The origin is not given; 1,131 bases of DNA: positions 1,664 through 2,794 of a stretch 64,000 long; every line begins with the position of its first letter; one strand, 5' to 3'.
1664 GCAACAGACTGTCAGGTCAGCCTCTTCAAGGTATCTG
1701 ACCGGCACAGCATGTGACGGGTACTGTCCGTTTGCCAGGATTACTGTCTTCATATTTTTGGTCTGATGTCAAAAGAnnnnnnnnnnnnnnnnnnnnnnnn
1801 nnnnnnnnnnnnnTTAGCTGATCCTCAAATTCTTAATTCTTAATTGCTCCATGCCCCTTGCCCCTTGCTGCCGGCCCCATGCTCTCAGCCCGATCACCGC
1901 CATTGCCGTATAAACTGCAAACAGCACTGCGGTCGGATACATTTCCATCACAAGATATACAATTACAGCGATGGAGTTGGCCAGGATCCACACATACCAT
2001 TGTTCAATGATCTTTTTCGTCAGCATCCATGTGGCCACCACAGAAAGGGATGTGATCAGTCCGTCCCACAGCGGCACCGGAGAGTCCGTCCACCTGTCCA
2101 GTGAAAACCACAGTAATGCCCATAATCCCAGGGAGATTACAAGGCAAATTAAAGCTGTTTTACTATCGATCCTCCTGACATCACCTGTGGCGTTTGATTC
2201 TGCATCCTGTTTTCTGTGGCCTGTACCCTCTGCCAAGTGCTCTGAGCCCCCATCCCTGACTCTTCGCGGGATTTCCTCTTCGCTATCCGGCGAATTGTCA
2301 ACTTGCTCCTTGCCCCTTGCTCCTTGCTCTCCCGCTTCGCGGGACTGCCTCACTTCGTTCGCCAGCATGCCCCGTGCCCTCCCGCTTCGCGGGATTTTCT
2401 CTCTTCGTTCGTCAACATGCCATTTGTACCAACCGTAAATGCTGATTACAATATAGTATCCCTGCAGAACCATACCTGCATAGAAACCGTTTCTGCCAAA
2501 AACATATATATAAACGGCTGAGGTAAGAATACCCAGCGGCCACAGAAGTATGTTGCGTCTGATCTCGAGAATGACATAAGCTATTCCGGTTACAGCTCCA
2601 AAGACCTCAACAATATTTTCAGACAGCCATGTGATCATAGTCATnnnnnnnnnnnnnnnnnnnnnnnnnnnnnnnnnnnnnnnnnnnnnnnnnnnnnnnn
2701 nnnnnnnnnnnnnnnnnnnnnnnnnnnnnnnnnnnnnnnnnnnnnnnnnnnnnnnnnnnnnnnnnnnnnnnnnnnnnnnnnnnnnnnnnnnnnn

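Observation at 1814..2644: PnuT carries an in-frame hydrophilic insertion of about 80 aa, and a C-terminal tail, built from short tandem repeats and hairpin-containing repeats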

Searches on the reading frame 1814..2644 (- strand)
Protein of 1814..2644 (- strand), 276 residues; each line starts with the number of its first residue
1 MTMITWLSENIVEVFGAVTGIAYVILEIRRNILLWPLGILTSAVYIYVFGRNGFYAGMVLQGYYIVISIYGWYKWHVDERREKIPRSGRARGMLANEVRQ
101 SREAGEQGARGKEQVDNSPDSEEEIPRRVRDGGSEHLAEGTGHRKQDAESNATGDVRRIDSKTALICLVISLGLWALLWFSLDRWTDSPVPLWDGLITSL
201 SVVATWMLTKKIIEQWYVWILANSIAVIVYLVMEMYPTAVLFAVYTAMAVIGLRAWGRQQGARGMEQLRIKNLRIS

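Call 5: search_protein_families(library=pfam, proteins=[window:1814-2644:-], max_evalue=0.01)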
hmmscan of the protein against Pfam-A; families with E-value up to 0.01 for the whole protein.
window:1814-2644:- (276 aa): 1 family
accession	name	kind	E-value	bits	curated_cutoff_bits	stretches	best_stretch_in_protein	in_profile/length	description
PF04973.17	NMN_transporter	-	9.1e-50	169.5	27.3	2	149-257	71-174/175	Nicotinamide mononucleotide transporter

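Call 9: find_homologous_proteins(query=window:1814-2644:-, max_evalue=0.00001)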
Query window:1814-2644:- (276 aa): 1362 proteins with E <= 0.00001 among 2342 candidates; the best 120 are listed.
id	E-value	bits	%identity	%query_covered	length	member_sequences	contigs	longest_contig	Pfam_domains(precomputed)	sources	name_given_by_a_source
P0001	3.0e-135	468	86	94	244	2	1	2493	PF04973.18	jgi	jgi:nicotinamide mononucleotide transporter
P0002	7.4e-121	421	80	94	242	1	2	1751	PF04973.18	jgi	jgi:nicotinamide mononucleotide transporter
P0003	5.5e-111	388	76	94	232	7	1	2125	PF04973.18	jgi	jgi:nicotinamide mononucleotide transporter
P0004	4.3e-110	386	74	94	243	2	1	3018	PF04973.18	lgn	-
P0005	8.0e-110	385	76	95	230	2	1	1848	PF04973.18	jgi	jgi:nicotinamide mononucleotide transporter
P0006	1.1e-108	381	71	94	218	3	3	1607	PF04973.18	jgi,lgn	jgi:nicotinamide mononucleotide transporter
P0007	1.3e-104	368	69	95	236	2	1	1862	PF04973.18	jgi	-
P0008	3.8e-104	366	68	97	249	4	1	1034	PF04973.18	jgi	jgi:nicotinamide mononucleotide transporter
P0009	5.5e-101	356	65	97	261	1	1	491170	PF04973.18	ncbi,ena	-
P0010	1.9e-100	354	67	94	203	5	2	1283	PF04973.18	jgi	jgi:nicotinamide mononucleotide transporter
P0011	8.4e-100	352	65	95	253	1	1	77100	PF04973.18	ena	-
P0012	1.4e-98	348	70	92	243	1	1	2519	PF04973.18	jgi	jgi:nicotinamide mononucleotide transporter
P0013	2.8e-98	347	65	99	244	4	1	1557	PF04973.18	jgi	jgi:nicotinamide mononucleotide transporter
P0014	8.3e-98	345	66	98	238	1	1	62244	PF04973.18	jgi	jgi:nicotinamide mononucleotide transporter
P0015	2.4e-97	344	62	97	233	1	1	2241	PF04973.18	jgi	jgi:nicotinamide mononucleotide transporter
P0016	4.1e-97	343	66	96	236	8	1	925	PF04973.18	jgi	-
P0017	4.6e-97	343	66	95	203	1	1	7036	PF04973.18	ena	-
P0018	5.2e-96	339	67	97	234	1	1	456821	PF04973.18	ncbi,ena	-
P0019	6.2e-96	339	65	99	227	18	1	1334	PF04973.18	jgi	-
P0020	1.0e-95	338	64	93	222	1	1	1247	PF04973.18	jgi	jgi:nicotinamide mononucleotide transporter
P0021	2.4e-95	337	66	95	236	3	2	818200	PF04973.18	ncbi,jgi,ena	-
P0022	6.1e-95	336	66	95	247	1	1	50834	PF04973.18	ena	-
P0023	1.2e-94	335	65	97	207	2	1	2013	PF04973.18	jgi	jgi:nicotinamide mononucleotide transporter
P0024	1.8e-94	334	66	99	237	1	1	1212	PF04973.18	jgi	-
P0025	2.2e-94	334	61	99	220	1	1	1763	PF04973.18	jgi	-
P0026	4.9e-94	333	66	99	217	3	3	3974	PF04973.18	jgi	jgi:nicotinamide mononucleotide transporter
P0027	1.4e-93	331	65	100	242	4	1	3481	PF04973.18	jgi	jgi:nicotinamide mononucleotide transporter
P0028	3.5e-93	330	63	93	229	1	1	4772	PF04973.18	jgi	-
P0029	5.1e-93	330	65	94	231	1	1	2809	PF04973.18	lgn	-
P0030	5.8e-93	329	64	98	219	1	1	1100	PF04973.18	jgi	jgi:nicotinamide mononucleotide transporter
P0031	1.9e-92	328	62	96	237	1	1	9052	PF04973.18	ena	-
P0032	2.3e-92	327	63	93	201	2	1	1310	PF04973.18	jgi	jgi:nicotinamide mononucleotide transporter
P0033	3.1e-92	327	65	95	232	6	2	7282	PF04973.18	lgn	-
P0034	4.8e-92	326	61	95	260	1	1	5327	PF04973.18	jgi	jgi:nicotinamide mononucleotide transporter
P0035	6.1e-92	326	64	99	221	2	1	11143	PF04973.18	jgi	-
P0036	6.6e-92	326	66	95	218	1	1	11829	PF04973.18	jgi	-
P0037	2.8e-91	324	65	94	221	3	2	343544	PF04973.18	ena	-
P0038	3.0e-91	324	62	96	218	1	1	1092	PF04973.18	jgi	jgi:nicotinamide mononucleotide transporter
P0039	4.6e-91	323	65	94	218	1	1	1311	PF04973.18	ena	-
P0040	7.3e-91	322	63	94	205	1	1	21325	PF04973.18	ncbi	-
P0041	9.9e-91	322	62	94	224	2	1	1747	PF04973.18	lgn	-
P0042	1.1e-90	322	65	95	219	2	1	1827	PF04973.18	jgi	jgi:nicotinamide mononucleotide transporter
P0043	1.4e-89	318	61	99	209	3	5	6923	PF04973.18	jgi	jgi:nicotinamide mononucleotide transporter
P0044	1.8e-88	315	62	99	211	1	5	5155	PF04973.18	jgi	-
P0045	2.1e-88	314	66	93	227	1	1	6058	PF04973.18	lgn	-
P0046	2.2e-88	314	62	94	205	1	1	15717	PF04973.18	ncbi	-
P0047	2.9e-88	314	65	94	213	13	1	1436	PF04973.18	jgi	-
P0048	7.1e-88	313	62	93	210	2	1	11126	PF04973.18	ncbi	-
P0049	5.7e-87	310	62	93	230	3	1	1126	PF04973.18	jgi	-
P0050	7.9e-87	309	61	98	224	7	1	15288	PF04973.18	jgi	jgi:nicotinamide mononucleotide transporter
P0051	2.7e-86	307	60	92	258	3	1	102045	PF04973.18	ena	-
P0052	3.5e-85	304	59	94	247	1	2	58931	PF04973.18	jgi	-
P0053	8.0e-85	303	57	96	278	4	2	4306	PF04973.18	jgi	jgi:nicotinamide mononucleotide transporter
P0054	2.1e-84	301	58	95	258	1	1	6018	PF04973.18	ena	-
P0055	2.3e-84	301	58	95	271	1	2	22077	PF04973.18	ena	-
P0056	2.5e-84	301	58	96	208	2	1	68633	PF04973.18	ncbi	-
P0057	1.6e-83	298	57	97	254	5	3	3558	PF04973.18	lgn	-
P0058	2.1e-83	298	60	94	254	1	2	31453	PF04973.18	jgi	-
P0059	2.3e-83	298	55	98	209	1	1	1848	PF04973.18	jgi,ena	-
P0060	9.2e-83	296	57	93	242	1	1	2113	PF04973.18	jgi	-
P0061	2.0e-82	295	54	93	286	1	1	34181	PF04973.18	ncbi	-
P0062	5.2e-82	293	57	93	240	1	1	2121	PF04973.18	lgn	-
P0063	8.0e-82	293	60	93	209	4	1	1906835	PF04973.18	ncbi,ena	-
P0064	1.5e-81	292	55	96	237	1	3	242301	PF04973.18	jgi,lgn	jgi:nicotinamide mononucleotide transporter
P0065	1.6e-81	292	57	95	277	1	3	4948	PF04973.18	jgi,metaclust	metaclust:\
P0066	1.9e-81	292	60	93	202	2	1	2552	PF04973.18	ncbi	-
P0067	2.4e-81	291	56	95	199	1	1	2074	PF04973.18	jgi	jgi:nicotinamide mononucleotide transporter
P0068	4.4e-81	290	70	45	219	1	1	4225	PF04973.18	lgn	-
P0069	7.7e-81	290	55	95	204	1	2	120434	PF04973.18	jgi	jgi:nicotinamide mononucleotide transporter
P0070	9.6e-81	289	56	93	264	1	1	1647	PF04973.18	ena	-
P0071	1.1e-80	289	57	93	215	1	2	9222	PF04973.18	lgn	-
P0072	1.2e-80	289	54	96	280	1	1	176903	PF04973.18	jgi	jgi:nicotinamide riboside transporter PnuC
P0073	1.5e-80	289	56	93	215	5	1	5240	PF04973.18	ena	-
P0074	2.9e-80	288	58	96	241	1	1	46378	PF04973.18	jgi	jgi:nicotinamide mononucleotide transporter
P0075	3.4e-80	287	59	93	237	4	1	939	PF04973.18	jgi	jgi:nicotinamide mononucleotide transporter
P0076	3.8e-80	287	53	96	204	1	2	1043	PF04973.18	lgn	-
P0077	4.5e-80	287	55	98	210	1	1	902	PF04973.18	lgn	-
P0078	6.2e-80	287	56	93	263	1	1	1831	PF04973.18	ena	-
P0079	1.2e-79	286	57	95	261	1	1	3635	PF04973.18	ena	-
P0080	1.4e-79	285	58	92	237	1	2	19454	PF04973.18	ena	-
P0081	1.5e-79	285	57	95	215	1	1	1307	PF04973.18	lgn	-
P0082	1.8e-79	285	55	96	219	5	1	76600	PF04973.18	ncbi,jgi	-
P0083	2.1e-79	285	57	94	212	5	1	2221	PF04973.18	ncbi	-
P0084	2.9e-79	284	58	93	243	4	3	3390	PF04973.18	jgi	jgi:nicotinamide mononucleotide transporter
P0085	3.3e-79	284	55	95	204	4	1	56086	PF04973.18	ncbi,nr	ncbi:MAG: nicotinamide riboside transporter PnuC [Bacteroidales bacterium]|nr:nicotinamide riboside 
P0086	3.6e-79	284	53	95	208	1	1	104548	PF04973.18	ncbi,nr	ncbi:MAG: nicotinamide riboside transporter PnuC [Bacteroidales bacterium]|nr:nicotinamide riboside 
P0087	5.7e-79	283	69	43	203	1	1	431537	PF04973.18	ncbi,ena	-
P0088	1.1e-78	282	68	43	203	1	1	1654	PF04973.18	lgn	-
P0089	1.4e-78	282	57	93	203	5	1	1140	PF04973.18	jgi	-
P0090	2.5e-78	281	58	93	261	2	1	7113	PF04973.18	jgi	jgi:nicotinamide mononucleotide transporter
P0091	3.5e-78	281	55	93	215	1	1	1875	PF04973.18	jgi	-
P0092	2.9e-77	278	57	96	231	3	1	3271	PF04973.18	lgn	-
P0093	3.3e-77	278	62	47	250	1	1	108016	PF04973.18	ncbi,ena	-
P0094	4.5e-77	277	55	93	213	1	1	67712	PF04973.18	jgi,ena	-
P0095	5.4e-77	277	68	44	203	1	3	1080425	PF04973.18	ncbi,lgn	-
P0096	6.1e-77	277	54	93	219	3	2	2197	PF04973.18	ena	-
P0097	6.9e-77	277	45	93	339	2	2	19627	PF04973.18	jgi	-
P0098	7.5e-77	277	54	96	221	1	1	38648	PF04973.18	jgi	jgi:nicotinamide mononucleotide transporter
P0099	8.0e-77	276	53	94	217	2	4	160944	PF04973.18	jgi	jgi:nicotinamide mononucleotide transporter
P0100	8.1e-77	276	56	95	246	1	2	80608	PF04973.18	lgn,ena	-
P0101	1.2e-76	276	54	93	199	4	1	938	PF04973.18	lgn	-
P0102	1.2e-76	276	53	93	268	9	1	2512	PF04973.18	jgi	jgi:nicotinamide mononucleotide transporter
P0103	2.1e-76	275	54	95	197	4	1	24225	PF04973.18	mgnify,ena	mgnify:FL=1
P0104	2.2e-76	275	57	93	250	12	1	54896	PF04973.18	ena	-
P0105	2.4e-76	275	54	94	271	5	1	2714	PF04973.18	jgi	-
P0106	2.6e-76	275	65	44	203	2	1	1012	PF04973.18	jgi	jgi:nicotinamide mononucleotide transporter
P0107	6.6e-76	273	53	95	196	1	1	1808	PF04973.18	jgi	-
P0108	1.2e-75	273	57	93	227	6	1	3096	PF04973.18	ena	-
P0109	1.4e-75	272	62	43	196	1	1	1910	PF04973.18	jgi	-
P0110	1.4e-75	272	64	44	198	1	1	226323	PF04973.18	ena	-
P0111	1.4e-75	272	54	93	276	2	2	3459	PF04973.18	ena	-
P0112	1.8e-75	272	56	98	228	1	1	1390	PF04973.18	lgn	-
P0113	2.2e-75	272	55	93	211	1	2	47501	PF04973.18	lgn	-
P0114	3.5e-75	271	53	93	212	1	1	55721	PF04973.18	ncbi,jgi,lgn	-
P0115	3.6e-75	271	55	95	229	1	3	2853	PF04973.18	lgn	-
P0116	3.8e-75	271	56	94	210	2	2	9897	PF04973.18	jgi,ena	-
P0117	4.2e-75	271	54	93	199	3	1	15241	PF04973.18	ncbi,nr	ncbi:nicotinamide riboside transporter PnuC [bacterium]|nr:nicotinamide riboside transporter PnuC [b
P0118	7.5e-75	270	54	93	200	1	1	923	PF04973.18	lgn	-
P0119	7.8e-75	270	56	96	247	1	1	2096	PF04973.18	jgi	jgi:nicotinamide mononucleotide transporter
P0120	2.2e-74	268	56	93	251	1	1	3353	PF04973.18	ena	-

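Call 12: find_related_loci(query=A1, collection=genome_contigs, flank=10000)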
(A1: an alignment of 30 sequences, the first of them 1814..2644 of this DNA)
Query A1 (276 aa) in genome_contigs; peptide patterns used: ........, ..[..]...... (x = any residue, [..] = any of these).
171 stretches matched a pattern; 131 encode a relative of the query (tblastn E <= 1e-3); the best 80 are kept; 79 distinct loci.
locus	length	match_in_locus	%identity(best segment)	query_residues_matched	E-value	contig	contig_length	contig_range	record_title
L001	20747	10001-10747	65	1-268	8e-109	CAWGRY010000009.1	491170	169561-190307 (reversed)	MAG: uncultured Bacteroidales bacterium isolate MFD05942.bin.1.444 genome assembly, contig: contig_4902, whole genome sh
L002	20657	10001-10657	67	1-267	5e-104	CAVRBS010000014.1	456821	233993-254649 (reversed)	MAG: uncultured Bacteroidales bacterium isolate MFD00032.bin.3.335 genome assembly, contig: contig_44475, whole genome s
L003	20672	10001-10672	64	1-276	4e-103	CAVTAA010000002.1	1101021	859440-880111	MAG: uncultured Bacteroidales bacterium isolate MFD04716.bin.2.212 genome assembly, contig: contig_14098, whole genome s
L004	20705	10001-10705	66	1-263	6e-103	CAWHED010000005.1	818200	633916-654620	MAG: uncultured Bacteroidales bacterium isolate MFD00905.bin.1.160 genome assembly, contig: contig_3313, whole genome sh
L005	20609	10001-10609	65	1-275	1e-99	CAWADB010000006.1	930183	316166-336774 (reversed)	MAG: uncultured Bacteroidales bacterium isolate MFD00905.bin.2.66 genome assembly, contig: contig_216, whole genome shot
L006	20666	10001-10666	62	1-260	2e-96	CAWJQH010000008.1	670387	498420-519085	MAG: uncultured Bacteroidales bacterium isolate MFD02979.bin.1.73 genome assembly, contig: contig_63368, whole genome sh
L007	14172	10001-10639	61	1-273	5e-96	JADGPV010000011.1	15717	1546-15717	MAG: Bacteroidales bacterium isolate Chersky_261 k127_600945, whole genome shotgun sequence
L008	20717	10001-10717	58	2-259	3e-91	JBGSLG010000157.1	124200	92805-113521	MAG: Bacteroidales bacterium isolate JTS-AC20 k141_3371948, whole genome shotgun sequence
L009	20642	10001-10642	59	1-262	3e-89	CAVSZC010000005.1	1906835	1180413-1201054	MAG: uncultured Bacteroidales bacterium isolate MFD04716.bin.1.420 genome assembly, contig: contig_34471, whole genome s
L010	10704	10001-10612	58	3-267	3e-87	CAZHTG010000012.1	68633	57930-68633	MAG TPA_asm: uncultured Rikenella sp. isolate SRP319275_co4_260 genome assembly, contig: NODE_208_length_68633_cov_7.425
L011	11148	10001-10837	54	1-258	2e-87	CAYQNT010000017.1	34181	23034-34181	MAG TPA_asm: uncultured Rikenella sp. isolate SRP294416_co3_180 genome assembly, contig: NODE_1496_length_34181_cov_4.58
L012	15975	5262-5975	57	3-271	1e-85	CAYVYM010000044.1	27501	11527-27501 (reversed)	MAG TPA_asm: uncultured Rikenella sp. isolate SRP217488_co1_217 genome assembly, contig: NODE_889_length_27501_cov_6.579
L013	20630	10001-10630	57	3-261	4e-85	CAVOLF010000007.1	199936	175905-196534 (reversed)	MAG: uncultured Rikenellaceae bacterium isolate MFD09964.bin.2.30 genome assembly, contig: contig_63375, whole genome sh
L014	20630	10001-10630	56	1-272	1e-84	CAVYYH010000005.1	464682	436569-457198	MAG: uncultured Bacteroidales bacterium isolate MFD02979.bin.1.67 genome assembly, contig: contig_30417, whole genome sh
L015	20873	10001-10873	50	1-264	2e-81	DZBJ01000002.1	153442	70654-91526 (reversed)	MAG TPA_asm: Rikenella microfusus isolate SulCav_PC08_66_50_23 SulCav_PC08-66_20_length_153442_cov_13.545144, whole geno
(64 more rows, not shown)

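Call 28: find_encoding_contigs(protein=P0001, flank=3000, max_places=3)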
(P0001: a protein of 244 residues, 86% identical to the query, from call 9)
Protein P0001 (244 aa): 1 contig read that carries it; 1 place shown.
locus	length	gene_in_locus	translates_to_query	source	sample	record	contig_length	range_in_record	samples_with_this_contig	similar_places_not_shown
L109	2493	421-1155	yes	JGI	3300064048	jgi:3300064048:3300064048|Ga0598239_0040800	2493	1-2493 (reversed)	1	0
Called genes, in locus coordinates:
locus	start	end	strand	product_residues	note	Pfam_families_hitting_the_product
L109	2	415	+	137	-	?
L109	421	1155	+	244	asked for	PF04973:NMN_transporter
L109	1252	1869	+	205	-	PF04263:TPK_catalytic, PF21275:Thi_PPkinase_C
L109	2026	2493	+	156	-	?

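Call 29: find_encoding_contigs(protein=P0002, flank=3000, max_places=3)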
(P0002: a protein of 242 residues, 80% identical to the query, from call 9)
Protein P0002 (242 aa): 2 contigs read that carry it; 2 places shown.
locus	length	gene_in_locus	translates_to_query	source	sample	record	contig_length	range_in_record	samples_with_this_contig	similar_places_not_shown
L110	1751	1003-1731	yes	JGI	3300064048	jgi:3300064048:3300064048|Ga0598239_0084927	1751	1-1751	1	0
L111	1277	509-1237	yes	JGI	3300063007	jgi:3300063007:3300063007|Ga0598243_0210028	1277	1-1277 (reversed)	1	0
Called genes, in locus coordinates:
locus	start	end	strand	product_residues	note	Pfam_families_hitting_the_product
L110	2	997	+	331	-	?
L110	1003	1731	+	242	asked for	PF04973:NMN_transporter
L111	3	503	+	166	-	?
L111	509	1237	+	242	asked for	PF04973:NMN_transporter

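Call 30: find_encoding_contigs(protein=P0010, flank=3000, max_places=3)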
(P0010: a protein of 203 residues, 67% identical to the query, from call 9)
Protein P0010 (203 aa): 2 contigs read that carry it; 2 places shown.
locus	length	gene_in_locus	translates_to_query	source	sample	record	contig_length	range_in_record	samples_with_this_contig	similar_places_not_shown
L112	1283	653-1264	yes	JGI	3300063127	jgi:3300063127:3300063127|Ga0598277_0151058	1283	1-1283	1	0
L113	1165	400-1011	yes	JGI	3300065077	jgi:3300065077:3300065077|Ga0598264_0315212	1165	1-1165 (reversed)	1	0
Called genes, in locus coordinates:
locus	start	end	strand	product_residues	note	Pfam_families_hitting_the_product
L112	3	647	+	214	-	?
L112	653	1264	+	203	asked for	PF04973:NMN_transporter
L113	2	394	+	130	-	?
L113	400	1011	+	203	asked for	PF04973:NMN_transporter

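Call 36: list_cluster_members(proteins=[P0003, P0019, P0047, P0104, P0016, P0102, P0001, P0013])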
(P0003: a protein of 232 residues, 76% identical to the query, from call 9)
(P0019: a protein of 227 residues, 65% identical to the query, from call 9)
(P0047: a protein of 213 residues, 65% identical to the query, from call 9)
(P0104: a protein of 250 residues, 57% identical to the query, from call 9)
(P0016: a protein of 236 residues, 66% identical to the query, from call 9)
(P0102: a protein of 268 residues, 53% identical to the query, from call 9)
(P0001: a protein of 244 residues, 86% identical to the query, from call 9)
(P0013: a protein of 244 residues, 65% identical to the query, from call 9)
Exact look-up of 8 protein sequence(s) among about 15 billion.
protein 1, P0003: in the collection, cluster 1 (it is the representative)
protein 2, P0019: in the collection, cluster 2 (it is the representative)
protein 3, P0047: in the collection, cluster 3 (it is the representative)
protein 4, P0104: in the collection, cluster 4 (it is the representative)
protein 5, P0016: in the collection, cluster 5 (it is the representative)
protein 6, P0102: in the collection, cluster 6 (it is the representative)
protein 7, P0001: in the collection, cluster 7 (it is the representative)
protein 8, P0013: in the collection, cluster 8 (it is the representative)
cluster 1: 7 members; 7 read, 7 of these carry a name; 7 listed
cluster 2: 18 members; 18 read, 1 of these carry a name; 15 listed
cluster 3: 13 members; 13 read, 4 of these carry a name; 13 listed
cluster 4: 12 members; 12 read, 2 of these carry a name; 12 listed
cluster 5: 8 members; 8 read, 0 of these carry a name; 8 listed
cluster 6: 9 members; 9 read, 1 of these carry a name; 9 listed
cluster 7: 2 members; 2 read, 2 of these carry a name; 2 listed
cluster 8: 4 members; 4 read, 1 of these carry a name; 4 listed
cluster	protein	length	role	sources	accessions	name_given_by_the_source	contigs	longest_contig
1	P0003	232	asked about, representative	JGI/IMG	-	nicotinamide mononucleotide transporter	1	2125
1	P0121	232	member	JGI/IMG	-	nicotinamide mononucleotide transporter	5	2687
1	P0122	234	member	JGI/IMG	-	nicotinamide mononucleotide transporter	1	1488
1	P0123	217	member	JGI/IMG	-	nicotinamide mononucleotide transporter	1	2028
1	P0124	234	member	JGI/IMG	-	nicotinamide mononucleotide transporter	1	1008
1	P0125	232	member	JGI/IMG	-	nicotinamide mononucleotide transporter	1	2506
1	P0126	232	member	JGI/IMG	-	nicotinamide mononucleotide transporter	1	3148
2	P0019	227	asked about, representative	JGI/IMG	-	-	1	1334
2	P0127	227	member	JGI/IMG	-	nicotinamide mononucleotide transporter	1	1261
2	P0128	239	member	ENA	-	-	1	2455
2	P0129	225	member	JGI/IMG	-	-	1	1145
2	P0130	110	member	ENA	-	-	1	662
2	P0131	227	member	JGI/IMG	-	-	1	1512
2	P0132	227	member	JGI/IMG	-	-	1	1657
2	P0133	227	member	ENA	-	-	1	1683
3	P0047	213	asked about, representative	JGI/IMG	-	-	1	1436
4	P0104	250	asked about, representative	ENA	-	-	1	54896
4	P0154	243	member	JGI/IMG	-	nicotinamide mononucleotide transporter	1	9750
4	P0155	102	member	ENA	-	-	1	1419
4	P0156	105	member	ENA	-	-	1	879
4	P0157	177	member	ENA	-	-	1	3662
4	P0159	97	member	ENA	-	-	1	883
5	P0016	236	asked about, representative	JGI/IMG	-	-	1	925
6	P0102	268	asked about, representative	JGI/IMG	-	nicotinamide mononucleotide transporter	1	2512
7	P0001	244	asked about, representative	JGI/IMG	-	nicotinamide mononucleotide transporter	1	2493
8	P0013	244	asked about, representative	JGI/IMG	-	nicotinamide mononucleotide transporter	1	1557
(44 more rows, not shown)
